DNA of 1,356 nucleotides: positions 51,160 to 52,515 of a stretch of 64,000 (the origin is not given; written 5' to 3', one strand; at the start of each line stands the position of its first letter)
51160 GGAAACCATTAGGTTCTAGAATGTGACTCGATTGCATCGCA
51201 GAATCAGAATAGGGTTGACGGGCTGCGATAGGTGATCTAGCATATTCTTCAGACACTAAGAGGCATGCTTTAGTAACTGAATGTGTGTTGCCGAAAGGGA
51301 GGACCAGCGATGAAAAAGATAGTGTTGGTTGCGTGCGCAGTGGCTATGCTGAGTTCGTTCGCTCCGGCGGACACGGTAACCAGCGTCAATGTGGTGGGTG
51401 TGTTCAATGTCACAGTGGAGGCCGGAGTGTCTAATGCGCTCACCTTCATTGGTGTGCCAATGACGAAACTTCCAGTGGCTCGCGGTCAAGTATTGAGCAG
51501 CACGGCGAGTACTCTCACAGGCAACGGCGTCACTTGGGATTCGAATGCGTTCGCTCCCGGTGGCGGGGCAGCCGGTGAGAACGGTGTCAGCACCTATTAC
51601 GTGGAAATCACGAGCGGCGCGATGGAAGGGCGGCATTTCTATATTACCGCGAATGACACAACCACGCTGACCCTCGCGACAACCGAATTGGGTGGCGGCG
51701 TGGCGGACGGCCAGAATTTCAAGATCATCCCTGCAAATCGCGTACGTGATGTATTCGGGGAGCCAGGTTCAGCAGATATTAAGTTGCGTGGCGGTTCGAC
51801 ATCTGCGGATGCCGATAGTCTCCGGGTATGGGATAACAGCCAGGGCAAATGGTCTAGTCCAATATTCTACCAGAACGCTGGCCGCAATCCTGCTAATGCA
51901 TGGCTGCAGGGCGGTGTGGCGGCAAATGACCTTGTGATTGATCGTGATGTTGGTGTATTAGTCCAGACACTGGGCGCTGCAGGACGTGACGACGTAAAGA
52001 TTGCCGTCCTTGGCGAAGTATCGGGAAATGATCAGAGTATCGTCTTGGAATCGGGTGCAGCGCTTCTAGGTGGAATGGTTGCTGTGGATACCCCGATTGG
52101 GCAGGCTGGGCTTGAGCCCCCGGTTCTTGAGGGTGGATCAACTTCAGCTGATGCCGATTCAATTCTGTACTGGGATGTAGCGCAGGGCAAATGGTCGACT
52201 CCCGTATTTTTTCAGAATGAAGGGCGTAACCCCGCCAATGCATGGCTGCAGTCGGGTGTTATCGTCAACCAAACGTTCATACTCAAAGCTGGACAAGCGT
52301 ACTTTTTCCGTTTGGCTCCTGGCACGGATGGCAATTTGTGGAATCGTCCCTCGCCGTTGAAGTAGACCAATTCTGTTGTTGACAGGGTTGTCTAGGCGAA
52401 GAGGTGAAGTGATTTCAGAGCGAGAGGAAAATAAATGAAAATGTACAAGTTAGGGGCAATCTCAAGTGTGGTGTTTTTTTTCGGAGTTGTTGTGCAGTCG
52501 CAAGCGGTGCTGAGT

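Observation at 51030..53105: Low-GC two-gene island encoding an internally duplicated secreted protein and a PEP-CTERM protein, without an exosortase in the window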

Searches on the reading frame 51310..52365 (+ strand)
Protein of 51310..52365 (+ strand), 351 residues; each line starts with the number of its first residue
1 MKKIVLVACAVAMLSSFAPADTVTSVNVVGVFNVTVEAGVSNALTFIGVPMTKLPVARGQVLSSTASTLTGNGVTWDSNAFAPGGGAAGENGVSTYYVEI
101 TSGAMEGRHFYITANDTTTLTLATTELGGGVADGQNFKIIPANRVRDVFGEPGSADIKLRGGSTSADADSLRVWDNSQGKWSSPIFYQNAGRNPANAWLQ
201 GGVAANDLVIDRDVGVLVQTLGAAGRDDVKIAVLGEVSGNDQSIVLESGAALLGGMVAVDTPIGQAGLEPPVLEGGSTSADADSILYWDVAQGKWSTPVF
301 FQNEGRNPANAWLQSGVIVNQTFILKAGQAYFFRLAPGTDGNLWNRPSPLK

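Call 5: search_protein_families(library=ncbifam, proteins=[window:51310-52365:+], max_evalue=0.1)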
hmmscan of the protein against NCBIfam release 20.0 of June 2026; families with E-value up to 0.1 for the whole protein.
window:51310-52365:+ (351 aa): 2 families
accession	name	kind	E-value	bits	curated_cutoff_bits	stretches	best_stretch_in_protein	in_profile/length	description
TIGR02597.1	TIGR02597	paralog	6.6e-14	51.6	50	1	27-338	16-348/363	TIGR02597 family protein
NF052450.1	MBOE_33420_fam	equivalog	0.065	13.1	125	0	4-77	2-71/160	MBOE_33420 family protein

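Call 6: search_protein_families(library=pfam, proteins=[window:51310-52365:+], max_evalue=0.1)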
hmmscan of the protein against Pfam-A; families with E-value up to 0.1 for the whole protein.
window:51310-52365:+ (351 aa): 0 families

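Call 12: find_homologous_proteins(query=window:51310-52365:+)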
Query window:51310-52365:+ (351 aa): 27 proteins with E <= 0.001 among 8000 candidates.
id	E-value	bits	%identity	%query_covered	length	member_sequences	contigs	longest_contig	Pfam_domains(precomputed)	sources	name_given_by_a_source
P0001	8.3e-227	770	100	100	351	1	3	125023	-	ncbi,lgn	-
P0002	1.6e-175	601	80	97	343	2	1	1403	-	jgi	-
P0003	1.1e-165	569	74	100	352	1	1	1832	-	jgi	-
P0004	3.5e-145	501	67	100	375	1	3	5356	-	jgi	jgi:hypothetical protein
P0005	3.1e-114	400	55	100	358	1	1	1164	-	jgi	jgi:hypothetical protein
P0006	5.8e-83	297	47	100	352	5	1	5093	-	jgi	-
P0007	6.7e-78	280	48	100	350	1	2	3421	-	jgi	-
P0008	1.1e-77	280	45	100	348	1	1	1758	-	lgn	-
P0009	2.3e-77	278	46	100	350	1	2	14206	-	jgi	jgi:hypothetical protein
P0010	2.8e-77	278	46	100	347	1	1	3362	-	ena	-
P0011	9.4e-77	276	48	100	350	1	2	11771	-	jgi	jgi:hypothetical protein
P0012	1.3e-74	269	44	100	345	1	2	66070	-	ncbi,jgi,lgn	jgi:hypothetical protein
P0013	2.2e-74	269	45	100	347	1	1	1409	-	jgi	-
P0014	2.6e-73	265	44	100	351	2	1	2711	-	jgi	-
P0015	2.3e-72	262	45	95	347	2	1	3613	-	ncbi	-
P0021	6.2e-58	215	40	100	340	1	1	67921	-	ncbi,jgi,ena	-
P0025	7.2e-54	201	39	100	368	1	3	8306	-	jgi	jgi:hypothetical protein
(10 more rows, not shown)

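Call 13: find_encoding_contigs(protein=P0001, flank=10000, max_places=6)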
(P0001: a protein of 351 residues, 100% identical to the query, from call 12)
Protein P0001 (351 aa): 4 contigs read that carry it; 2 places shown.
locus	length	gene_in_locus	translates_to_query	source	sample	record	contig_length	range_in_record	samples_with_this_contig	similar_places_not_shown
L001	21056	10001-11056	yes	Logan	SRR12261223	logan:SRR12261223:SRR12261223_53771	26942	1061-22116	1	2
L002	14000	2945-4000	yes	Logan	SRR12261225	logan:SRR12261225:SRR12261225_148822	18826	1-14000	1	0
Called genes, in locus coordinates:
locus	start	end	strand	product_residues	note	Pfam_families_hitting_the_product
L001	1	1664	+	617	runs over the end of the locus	PF13176:TPR_7 (faint), PF13374:TPR_10 (faint), PF13428:TPR_14 (faint), PF14559:TPR_19 (faint), PF13424:TPR_12, PF13432:TPR_16, PF00515:TPR_1 (weak), PF13432:TPR_16 (weak), +5 more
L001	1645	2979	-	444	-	PF01743:PolyA_pol, PF12627:PolyA_pol_RNAbd, PF01966:HD (weak)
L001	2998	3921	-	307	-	PF01048:PNP_UDP_1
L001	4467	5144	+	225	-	PF01128:IspD, PF12804:NTP_transf_3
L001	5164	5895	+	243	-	PF00149:Metallophos, PF12850:Metallophos_2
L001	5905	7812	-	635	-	PF00795:CN_hydrolase, PF02540:NAD_synthase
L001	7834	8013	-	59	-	-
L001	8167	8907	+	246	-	-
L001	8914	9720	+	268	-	-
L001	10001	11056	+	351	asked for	-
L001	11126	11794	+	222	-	PF07589:PEP_exosort_dom (weak)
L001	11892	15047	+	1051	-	PF11028:TMEM260_N, PF13231:PMT_2 (weak), PF13374:TPR_10 (faint), PF13414:TPR_11 (faint), PF13424:TPR_12 (faint), PF14559:TPR_19 (weak), PF13432:TPR_16 (weak), PF14559:TPR_19 (weak), +9 more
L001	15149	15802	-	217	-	PF00849:PseudoU_synth_2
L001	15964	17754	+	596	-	-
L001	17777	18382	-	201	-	PF02493:MORN (weak)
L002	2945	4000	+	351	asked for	-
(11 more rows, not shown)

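Call 14: find_encoding_contigs(protein=P0012, flank=10000, max_places=4)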
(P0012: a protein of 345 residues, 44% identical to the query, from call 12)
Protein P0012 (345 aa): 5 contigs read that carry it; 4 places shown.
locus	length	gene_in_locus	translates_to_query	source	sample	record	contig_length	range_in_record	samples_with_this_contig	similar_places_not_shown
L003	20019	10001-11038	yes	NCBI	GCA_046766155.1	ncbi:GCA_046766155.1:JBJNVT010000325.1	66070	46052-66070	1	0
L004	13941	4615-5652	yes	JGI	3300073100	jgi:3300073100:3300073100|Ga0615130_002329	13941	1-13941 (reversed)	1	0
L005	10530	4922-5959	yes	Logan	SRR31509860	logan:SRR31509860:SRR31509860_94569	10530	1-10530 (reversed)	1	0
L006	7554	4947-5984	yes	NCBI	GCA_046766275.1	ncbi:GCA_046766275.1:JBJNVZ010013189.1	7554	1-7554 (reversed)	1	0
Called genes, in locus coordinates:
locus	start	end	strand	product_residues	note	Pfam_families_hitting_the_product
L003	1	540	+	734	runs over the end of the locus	PF00324:AA_permease, PF13520:AA_permease_2, PF03522:SLC12 (weak)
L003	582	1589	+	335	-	PF11858:DUF3378 (weak), PF01351:RNase_HII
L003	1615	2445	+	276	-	-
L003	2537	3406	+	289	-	PF00175:NAD_binding_1 (faint), PF10418:DHODB_Fe-S_bind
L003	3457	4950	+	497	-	PF14691:Fer4_20, PF13738:Pyr_redox_3 (faint), PF07992:Pyr_redox_2, PF13450:NAD_binding_8 (faint), PF00070:Pyr_redox (weak)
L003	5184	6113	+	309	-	PF01641:SelR, PF01625:PMSR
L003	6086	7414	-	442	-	PF00070:Pyr_redox (faint), PF00890:FAD_binding_2 (weak), PF01134:GIDA (faint), PF01266:DAO (faint), PF03486:HI0933_like, PF07992:Pyr_redox_2 (faint), PF12831:FAD_oxidored (faint), PF22780:HI0933_like_1st (weak), +1 more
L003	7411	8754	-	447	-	PF00365:PFK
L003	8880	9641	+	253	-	-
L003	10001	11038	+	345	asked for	-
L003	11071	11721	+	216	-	-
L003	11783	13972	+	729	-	PF00884:Sulfatase, PF01663:Phosphodiest, PF13428:TPR_14 (faint), PF12895:ANAPC3 (faint), PF13432:TPR_16 (weak), PF14559:TPR_19 (weak), PF00515:TPR_1 (weak), PF07719:TPR_2 (weak), +5 more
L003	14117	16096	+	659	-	PF01663:Phosphodiest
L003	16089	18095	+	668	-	PF01663:Phosphodiest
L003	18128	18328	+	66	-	-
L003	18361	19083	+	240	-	-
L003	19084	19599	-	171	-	PF13469:Sulfotransfer_3 (weak)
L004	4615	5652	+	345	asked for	-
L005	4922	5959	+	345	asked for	-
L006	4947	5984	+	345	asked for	-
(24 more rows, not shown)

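Call 15: find_encoding_contigs(protein=P0021, flank=10000, max_places=4)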
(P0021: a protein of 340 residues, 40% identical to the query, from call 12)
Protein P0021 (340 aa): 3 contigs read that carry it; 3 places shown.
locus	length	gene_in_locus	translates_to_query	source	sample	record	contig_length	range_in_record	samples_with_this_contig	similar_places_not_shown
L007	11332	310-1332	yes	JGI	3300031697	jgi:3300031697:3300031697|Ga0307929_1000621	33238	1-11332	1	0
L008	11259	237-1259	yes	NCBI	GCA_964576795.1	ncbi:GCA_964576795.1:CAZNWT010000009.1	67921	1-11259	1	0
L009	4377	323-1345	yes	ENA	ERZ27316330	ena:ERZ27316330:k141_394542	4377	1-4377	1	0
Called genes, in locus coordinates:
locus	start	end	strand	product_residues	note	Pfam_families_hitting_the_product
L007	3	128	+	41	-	?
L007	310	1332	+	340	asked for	-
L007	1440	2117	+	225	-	PF07589:PEP_exosort_dom (weak)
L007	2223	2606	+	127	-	-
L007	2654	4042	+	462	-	PF13173:AAA_14, PF13635:DUF4143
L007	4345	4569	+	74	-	-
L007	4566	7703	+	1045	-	PF25064:ARM_TT21_5th (faint), PF00515:TPR_1 (faint), PF07719:TPR_2 (faint), PF13181:TPR_8 (faint), PF13424:TPR_12 (faint), PF13428:TPR_14 (faint), PF13431:TPR_17 (faint), PF14559:TPR_19 (weak), +2 more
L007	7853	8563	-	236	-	PF01479:S4, PF00849:PseudoU_synth_2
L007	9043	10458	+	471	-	PF01704:UDPGP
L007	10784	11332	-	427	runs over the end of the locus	PF12796:Ank_2, PF00023:Ank (weak), PF13637:Ank_4, PF13857:Ank_5, PF00023:Ank (weak), PF12796:Ank_2, PF13637:Ank_4 (weak), PF03781:FGE-sulfatase, +1 more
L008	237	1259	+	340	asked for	-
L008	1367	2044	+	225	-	PF07589:PEP_exosort_dom (weak)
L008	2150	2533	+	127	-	-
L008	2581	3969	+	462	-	PF13173:AAA_14, PF13635:DUF4143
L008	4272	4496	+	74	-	-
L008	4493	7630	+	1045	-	PF25064:ARM_TT21_5th (faint), PF00515:TPR_1 (faint), PF07719:TPR_2 (faint), PF13181:TPR_8 (faint), PF13424:TPR_12 (faint), PF13428:TPR_14 (faint), PF13431:TPR_17 (faint), PF14559:TPR_19 (weak), +2 more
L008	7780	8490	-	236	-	PF01479:S4, PF00849:PseudoU_synth_2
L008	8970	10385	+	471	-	PF01704:UDPGP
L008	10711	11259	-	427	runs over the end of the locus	PF12796:Ank_2, PF00023:Ank (weak), PF13637:Ank_4, PF13857:Ank_5, PF00023:Ank (weak), PF12796:Ank_2, PF13637:Ank_4 (weak), PF03781:FGE-sulfatase, +1 more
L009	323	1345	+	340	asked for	-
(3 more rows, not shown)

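Call 22: find_related_loci(query=A1, collection=genome_contigs, flank=10000)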
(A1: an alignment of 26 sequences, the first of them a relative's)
Query A1 (351 aa) in genome_contigs; peptide patterns used: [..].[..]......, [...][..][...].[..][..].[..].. (x = any residue, [..] = any of these).
53 stretches matched a pattern; 4 encode a relative of the query (tblastn E <= 1e-3); 4 distinct loci.
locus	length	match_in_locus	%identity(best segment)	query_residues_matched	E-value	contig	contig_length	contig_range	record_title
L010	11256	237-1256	40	1-351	6e-63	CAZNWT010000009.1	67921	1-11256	MAG TPA_asm: uncultured Victivallales bacterium isolate binchicken_co47_191 genome assembly, contig: NODE_229_length_679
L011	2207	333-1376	35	1-351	4e-47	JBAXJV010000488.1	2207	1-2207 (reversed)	MAG: bacterium isolate ELA384 MAG384_488, whole genome shotgun sequence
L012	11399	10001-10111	54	1-36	2e-5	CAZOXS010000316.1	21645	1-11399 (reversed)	MAG TPA_asm: uncultured Victivallales bacterium isolate SRP118108_co2_320 genome assembly, contig: k141_313440, whole ge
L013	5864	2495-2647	41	1-51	7e-5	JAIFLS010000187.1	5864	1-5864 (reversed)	MAG: bacterium isolate bin_212 scaffold_69000, whole genome shotgun sequence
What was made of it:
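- Tried and rejected: The genome_contigs scan found only 4 relatives and did not return the window's own genome (call 22).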

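Call 23: find_encoding_contigs(protein=P0004, flank=10000, max_places=2)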
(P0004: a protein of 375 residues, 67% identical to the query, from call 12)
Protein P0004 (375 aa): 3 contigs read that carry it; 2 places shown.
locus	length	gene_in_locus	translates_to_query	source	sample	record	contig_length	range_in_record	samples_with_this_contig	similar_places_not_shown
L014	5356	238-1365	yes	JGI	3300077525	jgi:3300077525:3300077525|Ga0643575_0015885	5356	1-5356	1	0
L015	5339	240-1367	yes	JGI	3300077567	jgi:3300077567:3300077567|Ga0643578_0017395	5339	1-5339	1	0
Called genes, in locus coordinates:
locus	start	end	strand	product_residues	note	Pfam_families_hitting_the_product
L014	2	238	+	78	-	?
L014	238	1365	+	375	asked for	-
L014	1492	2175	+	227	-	PF07589:PEP_exosort_dom (faint)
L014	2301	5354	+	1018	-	?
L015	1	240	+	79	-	?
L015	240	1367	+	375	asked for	-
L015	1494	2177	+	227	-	PF07589:PEP_exosort_dom (faint)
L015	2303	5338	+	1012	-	?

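Call 24: find_encoding_contigs(protein=P0009, flank=10000, max_places=2)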
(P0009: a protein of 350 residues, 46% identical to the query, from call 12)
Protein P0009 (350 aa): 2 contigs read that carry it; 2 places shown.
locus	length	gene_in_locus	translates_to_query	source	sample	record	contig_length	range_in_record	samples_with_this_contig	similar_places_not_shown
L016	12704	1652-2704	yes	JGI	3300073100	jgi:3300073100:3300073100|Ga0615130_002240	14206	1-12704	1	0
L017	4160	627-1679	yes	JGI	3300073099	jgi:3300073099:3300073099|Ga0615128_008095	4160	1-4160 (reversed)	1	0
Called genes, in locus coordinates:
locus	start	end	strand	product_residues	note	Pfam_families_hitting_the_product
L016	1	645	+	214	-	?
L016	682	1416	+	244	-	-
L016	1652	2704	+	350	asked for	-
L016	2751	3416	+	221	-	PF07589:PEP_exosort_dom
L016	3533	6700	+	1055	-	PF11028:TMEM260_N, PF13428:TPR_14 (faint), PF00515:TPR_1 (faint), PF07719:TPR_2 (faint), PF13181:TPR_8 (faint), PF13374:TPR_10 (faint), PF25064:ARM_TT21_5th (weak), PF13432:TPR_16 (weak), +6 more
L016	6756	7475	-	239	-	PF01479:S4, PF00849:PseudoU_synth_2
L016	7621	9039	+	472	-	PF01704:UDPGP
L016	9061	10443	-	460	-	PF12796:Ank_2, PF13857:Ank_5 (weak), PF00023:Ank (weak), PF12796:Ank_2, PF13857:Ank_5, PF00023:Ank (weak), PF13637:Ank_4 (weak), PF03781:FGE-sulfatase, +1 more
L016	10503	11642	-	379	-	PF13584:BatD (faint)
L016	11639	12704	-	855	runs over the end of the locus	?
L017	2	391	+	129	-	?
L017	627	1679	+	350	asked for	-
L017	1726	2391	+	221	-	PF07589:PEP_exosort_dom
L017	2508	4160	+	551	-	?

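Call 25: find_encoding_contigs(protein=P0011, flank=10000, max_places=2)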
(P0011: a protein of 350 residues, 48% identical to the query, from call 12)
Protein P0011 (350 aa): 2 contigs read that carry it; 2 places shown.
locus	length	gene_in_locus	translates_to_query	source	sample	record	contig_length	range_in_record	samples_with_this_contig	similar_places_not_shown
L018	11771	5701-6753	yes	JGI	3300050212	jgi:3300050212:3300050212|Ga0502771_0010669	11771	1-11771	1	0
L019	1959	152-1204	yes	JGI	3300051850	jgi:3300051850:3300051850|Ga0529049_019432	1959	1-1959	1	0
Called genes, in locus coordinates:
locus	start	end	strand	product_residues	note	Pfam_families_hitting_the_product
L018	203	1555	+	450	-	PF01120:Alpha_L_fucos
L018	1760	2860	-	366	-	PF07991:KARI_N, PF01450:KARI_C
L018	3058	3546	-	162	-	PF16697:Yop-YscD_cpl, PF00498:FHA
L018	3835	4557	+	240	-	-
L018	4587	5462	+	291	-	-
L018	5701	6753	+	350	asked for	-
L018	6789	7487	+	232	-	-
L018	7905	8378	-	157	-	PF00137:ATP-synt_C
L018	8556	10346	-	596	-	PF01496:V_ATPase_I (faint)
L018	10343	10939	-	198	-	PF01813:ATP-synt_D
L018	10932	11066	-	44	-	-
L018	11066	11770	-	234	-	?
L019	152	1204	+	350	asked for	-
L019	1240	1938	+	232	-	-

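Call 26: find_encoding_contigs(protein=P0025, flank=10000, max_places=2)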
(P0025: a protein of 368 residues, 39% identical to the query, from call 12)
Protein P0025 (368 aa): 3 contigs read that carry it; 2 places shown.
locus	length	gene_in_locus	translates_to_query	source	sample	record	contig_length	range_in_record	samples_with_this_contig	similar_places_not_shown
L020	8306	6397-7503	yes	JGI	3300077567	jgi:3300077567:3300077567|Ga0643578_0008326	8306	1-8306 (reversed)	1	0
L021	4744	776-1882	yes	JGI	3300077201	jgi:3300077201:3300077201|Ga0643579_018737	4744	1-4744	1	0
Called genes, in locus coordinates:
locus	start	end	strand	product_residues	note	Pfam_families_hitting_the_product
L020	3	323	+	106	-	?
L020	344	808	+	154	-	PF00411:Ribosomal_S11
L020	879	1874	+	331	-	PF01193:RNA_pol_L, PF01000:RNA_pol_A_bac, PF03118:RNA_pol_A_CTD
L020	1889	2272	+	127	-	PF01196:Ribosomal_L17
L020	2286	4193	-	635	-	PF00795:CN_hydrolase, PF02540:NAD_synthase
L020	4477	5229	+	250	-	-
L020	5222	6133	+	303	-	-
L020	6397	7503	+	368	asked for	-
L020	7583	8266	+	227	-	PF07589:PEP_exosort_dom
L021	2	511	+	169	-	?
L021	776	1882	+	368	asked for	-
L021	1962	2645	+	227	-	PF07589:PEP_exosort_dom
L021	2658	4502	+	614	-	PF13432:TPR_16 (faint), PF13428:TPR_14 (faint), PF13176:TPR_7 (faint), PF14559:TPR_19 (weak), PF13424:TPR_12 (weak), PF23914:TPR_CcmH_CycH (weak), PF07719:TPR_2 (weak), PF13424:TPR_12 (weak), +5 more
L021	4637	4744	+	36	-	?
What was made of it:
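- The cassette recurs in L014, L016, L018, L020, L008 and L003 (calls 13-15, 23-26). The same cassette sits at the same site in relatives down to 37-40% gene-1 identity (calls 15, 23-26).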

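Call 47: predict_structure(alignment_id=A1)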
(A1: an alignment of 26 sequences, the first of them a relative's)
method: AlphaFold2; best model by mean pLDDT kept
length: 351 residues; sequences in the alignment: 26
mean_pLDDT: 87.1   pTM: 0.82
mean pLDDT of the five models: 87.1, 86.3, 84.8, 84.0, 70.2
residues with pLDDT >= 90: 227; 70-90: 92; 50-70: 7; < 50: 25
segments of 3 or more residues with pLDDT < 50: 1-25
pLDDT, mean of each block of 10 residues (from residue 1): 38 39 55 91 91 91 96 95 90 94 91 97 89 94 94 94 94 85 94 85 93 91 94 82 88 80 93 94 94 94 87 96 93 93 83 61
secondary structure, 60 per line:
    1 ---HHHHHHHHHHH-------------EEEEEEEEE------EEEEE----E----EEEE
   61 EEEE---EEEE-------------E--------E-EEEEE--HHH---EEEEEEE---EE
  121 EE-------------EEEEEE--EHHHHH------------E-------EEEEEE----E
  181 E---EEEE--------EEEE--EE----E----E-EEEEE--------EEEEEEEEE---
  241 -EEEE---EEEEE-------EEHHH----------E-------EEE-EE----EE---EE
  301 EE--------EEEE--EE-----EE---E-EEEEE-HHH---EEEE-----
elements in order: H4-14 E28-36 E43-47 E57-64 E68-71 E96-100 E109-115 E119-122 E136-141 H145-149 E170-175 E185-188 E197-200 E216-220 E229-237 E242-245 E249-253 E284-286 E299-302 E311-314 E331-335 E343-346
